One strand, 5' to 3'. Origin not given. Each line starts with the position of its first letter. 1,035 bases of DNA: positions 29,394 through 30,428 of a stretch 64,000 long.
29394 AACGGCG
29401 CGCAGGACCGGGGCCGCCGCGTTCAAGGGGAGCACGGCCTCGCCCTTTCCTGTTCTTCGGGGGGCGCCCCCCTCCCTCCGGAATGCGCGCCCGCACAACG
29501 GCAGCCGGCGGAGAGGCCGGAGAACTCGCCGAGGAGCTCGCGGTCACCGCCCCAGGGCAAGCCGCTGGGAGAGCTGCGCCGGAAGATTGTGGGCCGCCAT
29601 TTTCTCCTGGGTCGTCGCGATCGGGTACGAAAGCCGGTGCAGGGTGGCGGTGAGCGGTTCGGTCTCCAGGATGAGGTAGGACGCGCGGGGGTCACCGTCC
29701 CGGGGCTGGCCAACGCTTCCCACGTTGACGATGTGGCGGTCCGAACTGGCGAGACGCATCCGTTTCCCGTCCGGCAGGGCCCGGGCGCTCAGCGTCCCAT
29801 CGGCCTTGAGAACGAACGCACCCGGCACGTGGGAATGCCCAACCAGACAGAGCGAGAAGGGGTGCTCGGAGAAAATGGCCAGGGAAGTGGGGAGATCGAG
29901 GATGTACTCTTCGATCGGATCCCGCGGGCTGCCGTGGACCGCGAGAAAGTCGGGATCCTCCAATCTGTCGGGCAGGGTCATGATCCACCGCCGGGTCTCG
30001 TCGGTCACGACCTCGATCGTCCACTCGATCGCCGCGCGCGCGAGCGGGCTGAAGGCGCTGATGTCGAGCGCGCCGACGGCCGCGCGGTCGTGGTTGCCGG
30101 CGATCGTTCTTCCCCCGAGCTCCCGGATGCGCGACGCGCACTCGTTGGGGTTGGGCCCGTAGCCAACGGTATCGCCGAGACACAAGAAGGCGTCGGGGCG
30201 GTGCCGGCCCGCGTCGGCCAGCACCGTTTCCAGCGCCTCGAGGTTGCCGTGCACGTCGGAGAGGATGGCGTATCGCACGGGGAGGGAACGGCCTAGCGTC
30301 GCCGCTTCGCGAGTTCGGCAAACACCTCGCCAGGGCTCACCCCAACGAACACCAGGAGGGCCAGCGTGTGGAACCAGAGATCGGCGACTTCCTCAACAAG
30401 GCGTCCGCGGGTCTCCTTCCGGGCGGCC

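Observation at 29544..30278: Metallophosphoesterase fused to the 3' end of the his operon: candidate non-orthologous histidinol-phosphate phosphatase (hisC also missing)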

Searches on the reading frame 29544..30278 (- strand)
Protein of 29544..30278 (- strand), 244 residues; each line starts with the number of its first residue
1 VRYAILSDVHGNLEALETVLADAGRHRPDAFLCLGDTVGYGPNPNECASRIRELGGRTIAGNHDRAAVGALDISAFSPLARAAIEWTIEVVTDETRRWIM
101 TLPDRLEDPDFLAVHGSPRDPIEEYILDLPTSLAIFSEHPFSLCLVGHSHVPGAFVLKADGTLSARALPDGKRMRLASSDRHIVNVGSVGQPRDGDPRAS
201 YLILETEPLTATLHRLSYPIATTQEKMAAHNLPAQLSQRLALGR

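Call 4: search_protein_families(library=pfam, proteins=[window:29544-30278:-], max_evalue=0.01)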
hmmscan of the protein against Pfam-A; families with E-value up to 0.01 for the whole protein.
window:29544-30278:- (244 aa): 2 families
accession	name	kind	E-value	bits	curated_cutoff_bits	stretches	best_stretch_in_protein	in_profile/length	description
PF12850.12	Metallophos_2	-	3.9e-16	59.9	27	1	1-207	1-152/154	Calcineurin-like phosphoesterase superfamily domain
PF00149.33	Metallophos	-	6.7e-15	56.5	21.5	1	1-152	1-191/191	Calcineurin-like phosphoesterase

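Call 5: search_protein_families(library=ncbifam, proteins=[window:29544-30278:-], max_evalue=0.01)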
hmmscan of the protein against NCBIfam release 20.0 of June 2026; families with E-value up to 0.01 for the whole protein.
window:29544-30278:- (244 aa): 4 families
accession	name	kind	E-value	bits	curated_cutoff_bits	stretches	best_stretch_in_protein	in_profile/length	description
NF006988.0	PRK09453.1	equivalog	7.2e-09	35.7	117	1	1-43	1-43/183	phosphodiesterase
TIGR00040.1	yfcE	subfamily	8e-06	26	56.25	1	1-152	1-118/158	YfcE family phosphodiesterase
NF008516.0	PRK11439.1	equivalog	0.00011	22.3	326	1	5-94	21-111/218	protein-serine/threonine phosphatase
NF001204.0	PRK00166.1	equivalog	0.0013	18.1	176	1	4-64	4-67/276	symmetrical bis(5'-nucleosyl)-tetraphosphatase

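Call 6: find_homologous_proteins(query=window:29544-30278:-, max_evalue=1e-10)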
Query window:29544-30278:- (244 aa): 7849 proteins with E <= 1e-10 among 8000 candidates; the best 120 are listed.
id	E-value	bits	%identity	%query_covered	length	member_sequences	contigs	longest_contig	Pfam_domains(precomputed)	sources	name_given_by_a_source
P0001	4.7e-159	545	100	100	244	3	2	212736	PF12850.13,PF00149.34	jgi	-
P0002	1.2e-145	501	92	100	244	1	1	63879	PF12850.13,PF00149.34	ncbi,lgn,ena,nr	ncbi:MAG TPA: metallophosphoesterase family protein [bacterium]|nr:metallophosphoesterase family pro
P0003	9.3e-129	446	82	100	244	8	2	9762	PF12850.13,PF00149.34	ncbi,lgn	-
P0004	4.4e-124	431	81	100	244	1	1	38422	PF12850.13,PF00149.34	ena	-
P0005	5.7e-124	430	80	100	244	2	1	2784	PF12850.13,PF00149.34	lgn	-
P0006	4.6e-123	427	77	100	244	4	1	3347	PF12850.13,PF00149.34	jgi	jgi:diadenosine tetraphosphatase ApaH/serine/threonine PP2A family protein phosphatase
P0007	2.1e-121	422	77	100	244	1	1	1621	PF12850.13,PF00149.34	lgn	-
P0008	6.6e-121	420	75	100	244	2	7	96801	PF12850.13,PF00149.34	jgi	-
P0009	4.4e-120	418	76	100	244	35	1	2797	PF12850.13,PF00149.34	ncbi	-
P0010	4.9e-120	417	76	100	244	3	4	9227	PF12850.13,PF00149.34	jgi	jgi:diadenosine tetraphosphatase ApaH/serine/threonine PP2A family protein phosphatase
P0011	1.3e-119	416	77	100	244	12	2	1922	PF12850.13,PF00149.34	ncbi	-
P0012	1.9e-119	416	76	100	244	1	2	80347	PF12850.13,PF00149.34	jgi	jgi:diadenosine tetraphosphatase ApaH/serine/threonine PP2A family protein phosphatase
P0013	2.9e-119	415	74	100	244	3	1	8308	PF12850.13,PF00149.34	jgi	-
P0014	6.5e-119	414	75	100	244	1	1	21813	PF12850.13,PF00149.34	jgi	jgi:diadenosine tetraphosphatase ApaH/serine/threonine PP2A family protein phosphatase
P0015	1.7e-118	412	77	100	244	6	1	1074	PF12850.13,PF00149.34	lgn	-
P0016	2.7e-118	412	76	100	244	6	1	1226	PF12850.13,PF00149.34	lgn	-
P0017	4.2e-118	411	77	100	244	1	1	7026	PF12850.13,PF00149.34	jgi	jgi:diadenosine tetraphosphatase ApaH/serine/threonine PP2A family protein phosphatase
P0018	6.8e-118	410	76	100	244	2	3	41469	PF12850.13,PF00149.34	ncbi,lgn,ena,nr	ncbi:MAG TPA: metallophosphoesterase family protein [bacterium]|nr:metallophosphoesterase family pro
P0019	1.0e-117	410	75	100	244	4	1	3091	PF12850.13,PF00149.34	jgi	jgi:diadenosine tetraphosphatase ApaH/serine/threonine PP2A family protein phosphatase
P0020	1.2e-117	410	76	100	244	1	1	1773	PF12850.13,PF00149.34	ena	-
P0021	1.2e-117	410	76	100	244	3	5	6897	PF12850.13,PF00149.34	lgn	-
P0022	2.7e-117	409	75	100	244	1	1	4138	PF12850.13,PF00149.34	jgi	-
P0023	3.0e-117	408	75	100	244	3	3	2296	PF12850.13,PF00149.34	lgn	-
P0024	4.7e-117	408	75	100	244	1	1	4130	PF12850.13,PF00149.34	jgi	jgi:diadenosine tetraphosphatase ApaH/serine/threonine PP2A family protein phosphatase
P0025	8.2e-117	407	75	100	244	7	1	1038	PF12850.13,PF00149.34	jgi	jgi:diadenosine tetraphosphatase ApaH/serine/threonine PP2A family protein phosphatase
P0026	2.2e-116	406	75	100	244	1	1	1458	PF12850.13,PF00149.34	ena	-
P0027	4.0e-116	405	74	100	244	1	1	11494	PF12850.13,PF00149.34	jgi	jgi:diadenosine tetraphosphatase ApaH/serine/threonine PP2A family protein phosphatase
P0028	5.5e-116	404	75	100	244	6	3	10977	PF12850.13,PF00149.34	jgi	jgi:diadenosine tetraphosphatase ApaH/serine/threonine PP2A family protein phosphatase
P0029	1.3e-115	403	75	100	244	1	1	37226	PF12850.13,PF00149.34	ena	-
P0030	1.5e-115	403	75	100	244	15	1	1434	PF12850.13,PF00149.34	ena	-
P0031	1.6e-115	403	74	100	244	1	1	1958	PF12850.13,PF00149.34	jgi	jgi:diadenosine tetraphosphatase ApaH/serine/threonine PP2A family protein phosphatase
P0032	8.9e-115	400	74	100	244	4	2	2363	PF12850.13,PF00149.34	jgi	jgi:diadenosine tetraphosphatase ApaH/serine/threonine PP2A family protein phosphatase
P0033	1.7e-114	399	73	100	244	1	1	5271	PF12850.13,PF00149.34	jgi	jgi:diadenosine tetraphosphatase ApaH/serine/threonine PP2A family protein phosphatase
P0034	3.4e-114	398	73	100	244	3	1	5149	PF12850.13,PF00149.34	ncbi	-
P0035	8.1e-114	397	72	100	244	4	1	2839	PF12850.13,PF00149.34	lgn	-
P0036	2.6e-113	395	73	100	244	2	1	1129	PF12850.13,PF00149.34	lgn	-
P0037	4.1e-113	395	71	100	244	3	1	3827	PF12850.13,PF00149.34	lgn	-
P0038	1.2e-112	393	73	100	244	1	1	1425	PF12850.13,PF00149.34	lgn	-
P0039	8.9e-112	390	71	100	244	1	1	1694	PF12850.13,PF00149.34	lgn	-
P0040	1.9e-111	389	71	100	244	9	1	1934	PF12850.13,PF00149.34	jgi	jgi:predicted phosphodiesterase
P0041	1.0e-110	387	70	100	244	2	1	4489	PF12850.13,PF00149.34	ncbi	-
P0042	2.4e-110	386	70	100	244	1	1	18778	PF12850.13,PF00149.34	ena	-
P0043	3.3e-110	385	69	100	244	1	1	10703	PF12850.13,PF00149.34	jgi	jgi:diadenosine tetraphosphatase ApaH/serine/threonine PP2A family protein phosphatase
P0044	4.2e-110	385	69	100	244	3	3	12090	PF12850.13,PF00149.34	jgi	jgi:diadenosine tetraphosphatase ApaH/serine/threonine PP2A family protein phosphatase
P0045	1.8e-109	383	68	100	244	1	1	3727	PF12850.13,PF00149.34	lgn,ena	-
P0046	5.3e-109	381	70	100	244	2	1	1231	PF12850.13,PF00149.34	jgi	jgi:diadenosine tetraphosphatase ApaH/serine/threonine PP2A family protein phosphatase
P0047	1.1e-108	380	68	100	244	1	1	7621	PF12850.13,PF00149.34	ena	-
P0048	1.6e-107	377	69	100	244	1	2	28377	PF12850.13,PF00149.34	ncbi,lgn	-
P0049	1.9e-107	376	69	100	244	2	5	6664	PF12850.13,PF00149.34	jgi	jgi:diadenosine tetraphosphatase ApaH/serine/threonine PP2A family protein phosphatase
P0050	7.7e-107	374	67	100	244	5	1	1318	PF12850.13,PF00149.34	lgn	-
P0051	8.5e-107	374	70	100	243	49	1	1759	PF12850.13,PF00149.34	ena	-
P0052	4.4e-106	372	67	100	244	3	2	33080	PF12850.13,PF00149.34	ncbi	-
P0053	9.9e-106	371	65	100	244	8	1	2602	PF12850.13,PF00149.34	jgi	jgi:diadenosine tetraphosphatase ApaH/serine/threonine PP2A family protein phosphatase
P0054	1.1e-105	371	66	100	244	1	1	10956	PF12850.13,PF00149.34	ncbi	-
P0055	1.3e-105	370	65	100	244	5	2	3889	PF12850.13,PF00149.34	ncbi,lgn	-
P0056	2.0e-105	370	68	100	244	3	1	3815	PF12850.13,PF00149.34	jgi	jgi:predicted phosphodiesterase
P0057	3.4e-105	369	65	100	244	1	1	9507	PF12850.13,PF00149.34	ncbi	-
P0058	3.4e-105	369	67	100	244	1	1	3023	PF12850.13,PF00149.34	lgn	-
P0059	4.8e-105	368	68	100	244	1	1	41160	PF12850.13,PF00149.34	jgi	jgi:diadenosine tetraphosphatase ApaH/serine/threonine PP2A family protein phosphatase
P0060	1.4e-104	367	68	100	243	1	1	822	PF12850.13,PF00149.34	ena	-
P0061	1.9e-104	366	68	100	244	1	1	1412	PF12850.13,PF00149.34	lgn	-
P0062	9.6e-104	364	67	100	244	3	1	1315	PF12850.13,PF00149.34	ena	-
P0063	1.5e-103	363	67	100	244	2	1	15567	PF12850.13,PF00149.34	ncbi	-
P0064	2.2e-102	360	65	100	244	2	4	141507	PF12850.13,PF00149.34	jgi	-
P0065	1.4e-101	357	68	100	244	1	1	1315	PF12850.13,PF00149.34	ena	-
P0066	5.6e-101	355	65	100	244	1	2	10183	PF12850.13,PF00149.34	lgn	-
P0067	6.8e-101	355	64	100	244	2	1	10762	PF12850.13,PF00149.34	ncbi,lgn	-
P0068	1.5e-100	354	65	100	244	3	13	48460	PF12850.13,PF00149.34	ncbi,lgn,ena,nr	ncbi:MAG TPA: metallophosphoesterase family protein [bacterium]|nr:metallophosphoesterase family pro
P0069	2.3e-100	353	66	100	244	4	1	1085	PF12850.13,PF00149.34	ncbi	-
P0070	2.6e-100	353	64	100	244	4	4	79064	PF12850.13,PF00149.34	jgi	-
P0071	5.5e-100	352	65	100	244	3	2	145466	PF12850.13,PF00149.34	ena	-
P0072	5.9e-100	352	66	100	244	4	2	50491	PF12850.13,PF00149.34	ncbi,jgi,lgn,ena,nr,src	ncbi:MAG TPA: metallophosphoesterase family protein [bacterium]|nr:metallophosphoesterase family pro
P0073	2.0e-99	350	64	100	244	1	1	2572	PF12850.13,PF00149.34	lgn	-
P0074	2.8e-99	350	63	100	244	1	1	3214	PF12850.13,PF00149.34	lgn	-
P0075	3.7e-99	349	64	100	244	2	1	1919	PF12850.13,PF00149.34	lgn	-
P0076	6.1e-99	348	62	100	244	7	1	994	PF12850.13,PF00149.34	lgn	-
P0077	1.1e-98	348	63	100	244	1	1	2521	PF12850.13,PF00149.34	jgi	jgi:diadenosine tetraphosphatase ApaH/serine/threonine PP2A family protein phosphatase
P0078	1.8e-98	347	64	100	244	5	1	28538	PF12850.13,PF00149.34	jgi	jgi:diadenosine tetraphosphatase ApaH/serine/threonine PP2A family protein phosphatase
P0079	7.7e-98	345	64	100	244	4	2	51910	PF12850.13,PF00149.34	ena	-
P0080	2.4e-97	343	63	100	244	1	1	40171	PF12850.13,PF00149.34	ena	-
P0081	5.4e-97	342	64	100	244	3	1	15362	PF12850.13,PF00149.34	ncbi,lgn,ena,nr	ncbi:MAG TPA: metallophosphoesterase family protein [bacterium]|nr:metallophosphoesterase family pro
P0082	9.2e-97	341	62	100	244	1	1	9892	PF12850.13,PF00149.34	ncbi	-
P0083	3.1e-96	340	62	100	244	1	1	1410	PF12850.13,PF00149.34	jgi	-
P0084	3.2e-96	340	62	98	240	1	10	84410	PF12850.13,PF00149.34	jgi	jgi:diadenosine tetraphosphatase ApaH/serine/threonine PP2A family protein phosphatase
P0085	4.7e-96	339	62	100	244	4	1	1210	PF12850.13,PF00149.34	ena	-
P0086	2.8e-95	336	61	100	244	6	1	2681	PF12850.13,PF00149.34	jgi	-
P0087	5.5e-95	335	61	100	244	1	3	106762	PF12850.13,PF00149.34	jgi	jgi:diadenosine tetraphosphatase ApaH/serine/threonine PP2A family protein phosphatase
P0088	7.7e-95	335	60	100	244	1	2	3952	PF12850.13,PF00149.34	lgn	-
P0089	1.0e-94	335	63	100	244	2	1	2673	PF12850.13,PF00149.34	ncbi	-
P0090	1.9e-94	334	63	100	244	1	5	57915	PF12850.13,PF00149.34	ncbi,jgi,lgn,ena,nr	ncbi:MAG TPA: metallophosphoesterase family protein [bacterium]|nr:metallophosphoesterase family pro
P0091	2.0e-94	334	61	100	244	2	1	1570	PF12850.13,PF00149.34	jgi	jgi:diadenosine tetraphosphatase ApaH/serine/threonine PP2A family protein phosphatase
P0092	2.9e-94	333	59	100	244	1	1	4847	PF12850.13,PF00149.34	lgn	-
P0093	5.1e-94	332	61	100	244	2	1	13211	PF12850.13,PF00149.34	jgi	jgi:diadenosine tetraphosphatase ApaH/serine/threonine PP2A family protein phosphatase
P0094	7.3e-94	332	62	100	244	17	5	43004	PF12850.13,PF00149.34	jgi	jgi:diadenosine tetraphosphatase ApaH/serine/threonine PP2A family protein phosphatase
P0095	1.2e-93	331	61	100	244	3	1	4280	PF12850.13,PF00149.34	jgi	jgi:diadenosine tetraphosphatase ApaH/serine/threonine PP2A family protein phosphatase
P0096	1.4e-93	331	60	100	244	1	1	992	PF12850.13,PF00149.34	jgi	jgi:predicted phosphodiesterase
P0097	1.7e-93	331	60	100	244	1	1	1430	PF12850.13,PF00149.34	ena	-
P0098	2.1e-93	330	62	100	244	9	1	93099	PF12850.13,PF00149.34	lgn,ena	-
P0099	2.5e-93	330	61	93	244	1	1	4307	PF12850.13,PF00149.34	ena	-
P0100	3.0e-93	330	62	100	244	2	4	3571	PF12850.13,PF00149.34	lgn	-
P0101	4.2e-93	329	61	100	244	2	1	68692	PF12850.13,PF00149.34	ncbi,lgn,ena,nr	ncbi:MAG TPA: metallophosphoesterase family protein [bacterium]|nr:metallophosphoesterase family pro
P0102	7.8e-93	328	61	100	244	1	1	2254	PF12850.13,PF00149.34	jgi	jgi:diadenosine tetraphosphatase ApaH/serine/threonine PP2A family protein phosphatase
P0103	1.0e-92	328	61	100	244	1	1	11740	PF12850.13,PF00149.34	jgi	jgi:diadenosine tetraphosphatase ApaH/serine/threonine PP2A family protein phosphatase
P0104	1.3e-92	328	61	100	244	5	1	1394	PF12850.13,PF00149.34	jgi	-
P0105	1.7e-92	327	60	100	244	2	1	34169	PF12850.13,PF00149.34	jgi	jgi:diadenosine tetraphosphatase ApaH/serine/threonine PP2A family protein phosphatase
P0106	2.7e-92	327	61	100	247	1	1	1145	PF12850.13,PF00149.34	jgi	jgi:diadenosine tetraphosphatase ApaH/serine/threonine PP2A family protein phosphatase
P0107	3.1e-92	326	61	100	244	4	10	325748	PF12850.13,PF00149.34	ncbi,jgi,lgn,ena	-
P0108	4.3e-92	326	61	100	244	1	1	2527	PF12850.13,PF00149.34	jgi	jgi:diadenosine tetraphosphatase ApaH/serine/threonine PP2A family protein phosphatase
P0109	6.2e-92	325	59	100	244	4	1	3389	PF12850.13,PF00149.34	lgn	-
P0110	6.7e-92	325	61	100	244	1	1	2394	PF12850.13,PF00149.34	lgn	-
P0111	3.1e-91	323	60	100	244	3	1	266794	PF12850.13,PF00149.34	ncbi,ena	-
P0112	3.5e-91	323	59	100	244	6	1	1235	PF12850.13,PF00149.34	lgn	-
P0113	4.3e-90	319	61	100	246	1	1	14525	PF12850.13,PF00149.34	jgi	-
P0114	6.2e-89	316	58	100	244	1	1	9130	PF12850.13,PF00149.34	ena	-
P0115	2.6e-88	314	59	100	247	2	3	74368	PF12850.13,PF00149.34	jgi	jgi:diadenosine tetraphosphatase ApaH/serine/threonine PP2A family protein phosphatase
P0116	1.3e-84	302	60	87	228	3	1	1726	PF12850.13,PF00149.34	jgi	jgi:diadenosine tetraphosphatase ApaH/serine/threonine PP2A family protein phosphatase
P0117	1.3e-84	301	59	96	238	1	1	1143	PF12850.13,PF00149.34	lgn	-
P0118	2.4e-82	294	60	92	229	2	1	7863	PF12850.13,PF00149.34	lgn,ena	-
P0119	1.1e-81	292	57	100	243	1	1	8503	PF12850.13,PF00149.34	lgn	-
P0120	1.7e-81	291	59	100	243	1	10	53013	PF12850.13,PF00149.34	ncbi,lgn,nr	ncbi:MAG: metallophosphoesterase family protein [Armatimonadota bacterium]|nr:metallophosphoesterase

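Call 7: find_encoding_contigs(protein=window:29544-30278:-, flank=10000, max_places=6)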
Protein window:29544-30278:- (244 aa): 2 contigs read that carry it; 1 place shown.
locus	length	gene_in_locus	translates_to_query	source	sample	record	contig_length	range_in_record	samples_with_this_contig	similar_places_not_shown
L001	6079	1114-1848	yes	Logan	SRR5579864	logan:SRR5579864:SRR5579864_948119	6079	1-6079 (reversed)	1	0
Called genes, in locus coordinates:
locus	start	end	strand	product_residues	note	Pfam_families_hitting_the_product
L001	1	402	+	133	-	?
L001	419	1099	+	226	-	PF01502:PRA-CH, PF01503:PRA-PH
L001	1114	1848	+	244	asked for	PF00149:Metallophos, PF12850:Metallophos_2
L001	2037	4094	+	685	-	PF26550:Tricorn_2nd (faint), PF00930:DPPIV_N (faint), PF26549:Tricorn_N, PF07676:PD40 (weak), PF26549:Tricorn_N, PF05448:AXE1 (weak), PF20434:BD-FAE (weak), PF00326:Peptidase_S9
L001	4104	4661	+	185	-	PF01923:Cob_adeno_trans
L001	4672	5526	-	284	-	PF01972:SDH_protease, PF25145:NfeD1b_N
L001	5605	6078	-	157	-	?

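Call 9: find_related_loci(query=A1, collection=genome_contigs, flank=10000)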
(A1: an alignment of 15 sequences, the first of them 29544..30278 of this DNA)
Query A1 (244 aa) in genome_contigs; peptide patterns used: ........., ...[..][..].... (x = any residue, [..] = any of these).
600 stretches matched a pattern (row limit reached: there are more); 600 encode a relative of the query (tblastn E <= 1e-3); the best 80 are kept; 80 distinct loci.
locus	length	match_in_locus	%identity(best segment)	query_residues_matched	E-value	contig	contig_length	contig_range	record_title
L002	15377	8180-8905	47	1-244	3e-65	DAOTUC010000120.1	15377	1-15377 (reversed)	MAG TPA_asm: Anaerolineae bacterium isolate F17_42 k129_3546638, whole genome shotgun sequence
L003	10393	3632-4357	48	1-243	4e-65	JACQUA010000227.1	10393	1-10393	MAG: Chloroflexi bacterium isolate NC_groundwater_1425_Ag_S-0.65um_59_63 S_p65_S5_coassembly_k141_2758704, whole genome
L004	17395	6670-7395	47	1-244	1e-64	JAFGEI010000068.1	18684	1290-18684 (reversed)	MAG: Anaerolineae bacterium isolate Zod_Metabat.1220 k87_2648824, whole genome shotgun sequence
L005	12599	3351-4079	46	1-243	1e-63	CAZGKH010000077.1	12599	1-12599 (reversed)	MAG TPA_asm: uncultured Anaerolineae bacterium isolate binchicken_co275_239 genome assembly, contig: NODE_7471_length_12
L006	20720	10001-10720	47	1-244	7e-63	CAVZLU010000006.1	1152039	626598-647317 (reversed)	MAG: uncultured Chloroflexia bacterium isolate MFD02199.bin.2.5 genome assembly, contig: contig_4113, whole genome shotg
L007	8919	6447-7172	49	1-243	5e-62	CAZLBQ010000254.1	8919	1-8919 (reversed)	MAG TPA_asm: uncultured Anaerolineales bacterium isolate binchicken_co60_4 genome assembly, contig: NODE_11390_length_89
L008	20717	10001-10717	47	1-243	7e-62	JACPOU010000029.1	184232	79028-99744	MAG: Chloroflexi bacterium isolate NC_groundwater_609_Pr5_B-0.1um_72_18 alan_book_18_scaffold_34096, whole genome shotgu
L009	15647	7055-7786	45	1-243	1e-61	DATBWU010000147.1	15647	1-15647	MAG TPA_asm: Anaerolineae bacterium isolate SMAG_U7549 k141_1400344, whole genome shotgun sequence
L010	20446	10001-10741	46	1-244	1e-61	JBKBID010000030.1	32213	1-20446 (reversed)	MAG: Thermoflexales bacterium isolate 21I_052.bin.31 NODE_30_length_32213_cov_9.270289, whole genome shotgun sequence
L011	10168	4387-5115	45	1-243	3e-61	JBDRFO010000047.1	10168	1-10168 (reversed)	MAG: Chloroflexota bacterium isolate MEGAHIT-group-1.377 k141_2832175, whole genome shotgun sequence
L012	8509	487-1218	42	1-244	3e-61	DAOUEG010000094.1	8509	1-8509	MAG TPA_asm: Dehalococcoidales bacterium isolate N5_247 k139_2035936, whole genome shotgun sequence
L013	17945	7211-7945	46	1-243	7e-61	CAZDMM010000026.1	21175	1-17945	MAG TPA_asm: uncultured Caldilineaceae bacterium isolate binchicken_co130_5 genome assembly, contig: NODE_2401_length_21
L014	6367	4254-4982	46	1-244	1e-60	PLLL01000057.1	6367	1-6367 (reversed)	MAG: Dehalococcoidia bacterium isolate fen_1078 73.20120800_E3X.37_contig_63769, whole genome shotgun sequence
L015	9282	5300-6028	47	1-244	1e-59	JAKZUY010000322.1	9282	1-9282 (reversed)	MAG: Dehalococcoidia bacterium isolate Langseth_MAG_00097 Langseth_MAG_00097_000000000322, whole genome shotgun sequence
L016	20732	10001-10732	46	1-243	8e-60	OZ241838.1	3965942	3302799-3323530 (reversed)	MAG: bacterium isolate 834f4656-8c40-439b-be50-31c876aeaf38 genome assembly, chromosome: 1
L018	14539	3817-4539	45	1-243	3e-59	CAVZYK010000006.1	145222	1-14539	MAG: uncultured Actinomycetes bacterium isolate MFD00392.bin.2.241 genome assembly, contig: contig_2380, whole genome sh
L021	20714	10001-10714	47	1-243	9e-59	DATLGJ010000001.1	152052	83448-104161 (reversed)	MAG TPA_asm: Candidatus Limnocylindrales bacterium isolate SMAG_U13611 k141_15979, whole genome shotgun sequence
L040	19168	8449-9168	41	1-244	4e-56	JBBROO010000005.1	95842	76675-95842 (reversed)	MAG: Chthoniobacterales bacterium isolate La1_metabat2.312 LA1C_B2.312_k141_1161784L_95842_cov_61.3299, whole genome sho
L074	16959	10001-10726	41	1-244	2e-53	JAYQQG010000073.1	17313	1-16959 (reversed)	MAG: Verrucomicrobiales bacterium isolate SD3111_S41.rosella.009 NODE_973_length_17313_cov_5.60118, whole genome shotgun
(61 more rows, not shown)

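Call 11: find_encoding_contigs(protein=P0002, flank=10000, max_places=2)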
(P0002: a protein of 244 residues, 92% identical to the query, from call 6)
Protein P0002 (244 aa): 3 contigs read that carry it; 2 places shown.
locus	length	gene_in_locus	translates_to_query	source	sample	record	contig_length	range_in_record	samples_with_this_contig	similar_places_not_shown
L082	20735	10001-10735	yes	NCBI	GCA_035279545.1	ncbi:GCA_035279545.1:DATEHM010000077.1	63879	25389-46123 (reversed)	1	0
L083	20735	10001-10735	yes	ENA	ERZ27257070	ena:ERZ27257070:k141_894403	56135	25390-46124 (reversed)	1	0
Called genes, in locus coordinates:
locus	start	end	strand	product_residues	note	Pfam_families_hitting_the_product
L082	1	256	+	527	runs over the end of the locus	PF00682:HMGL-like, PF22617:HCS_D2, PF08502:LeuA_dimer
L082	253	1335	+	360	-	PF00180:Iso_dh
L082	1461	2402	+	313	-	PF02558:ApbA, PF08546:ApbA_C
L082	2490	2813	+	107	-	PF01371:Trp_repressor, PF13384:HTH_23 (weak)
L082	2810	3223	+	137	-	PF03918:CcmH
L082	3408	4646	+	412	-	PF13393:tRNA-synt_His, PF00587:tRNA-synt_2b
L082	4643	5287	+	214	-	PF01634:HisG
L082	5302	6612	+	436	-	PF00815:Histidinol_dh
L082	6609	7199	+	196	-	PF00475:IGPD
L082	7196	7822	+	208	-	PF00117:GATase, PF07685:GATase_3, PF01174:SNO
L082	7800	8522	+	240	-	PF00977:His_biosynth, PF01207:Dus (faint)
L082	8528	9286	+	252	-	PF00977:His_biosynth, PF01207:Dus (faint)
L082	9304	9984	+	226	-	PF01502:PRA-CH, PF01503:PRA-PH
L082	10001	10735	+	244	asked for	PF00149:Metallophos, PF12850:Metallophos_2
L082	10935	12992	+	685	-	PF26549:Tricorn_N, PF07676:PD40, PF26549:Tricorn_N, PF07676:PD40 (weak), PF26549:Tricorn_N, PF05448:AXE1 (weak), PF20434:BD-FAE (weak), PF00326:Peptidase_S9, +5 more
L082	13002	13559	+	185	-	PF01923:Cob_adeno_trans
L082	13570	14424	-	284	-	PF01972:SDH_protease, PF25145:NfeD1b_N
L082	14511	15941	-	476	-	PF00206:Lyase_1, PF10415:FumaraseC_C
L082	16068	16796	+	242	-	-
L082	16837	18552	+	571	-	PF00890:FAD_binding_2, PF03486:HI0933_like (faint), PF02910:Succ_DH_flav_C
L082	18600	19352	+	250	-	PF13085:Fer2_3, PF13183:Fer4_8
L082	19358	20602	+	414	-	PF00180:Iso_dh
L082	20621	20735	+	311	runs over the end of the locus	PF00056:Ldh_1_N, PF02866:Ldh_1_C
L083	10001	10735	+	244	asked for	PF00149:Metallophos, PF12850:Metallophos_2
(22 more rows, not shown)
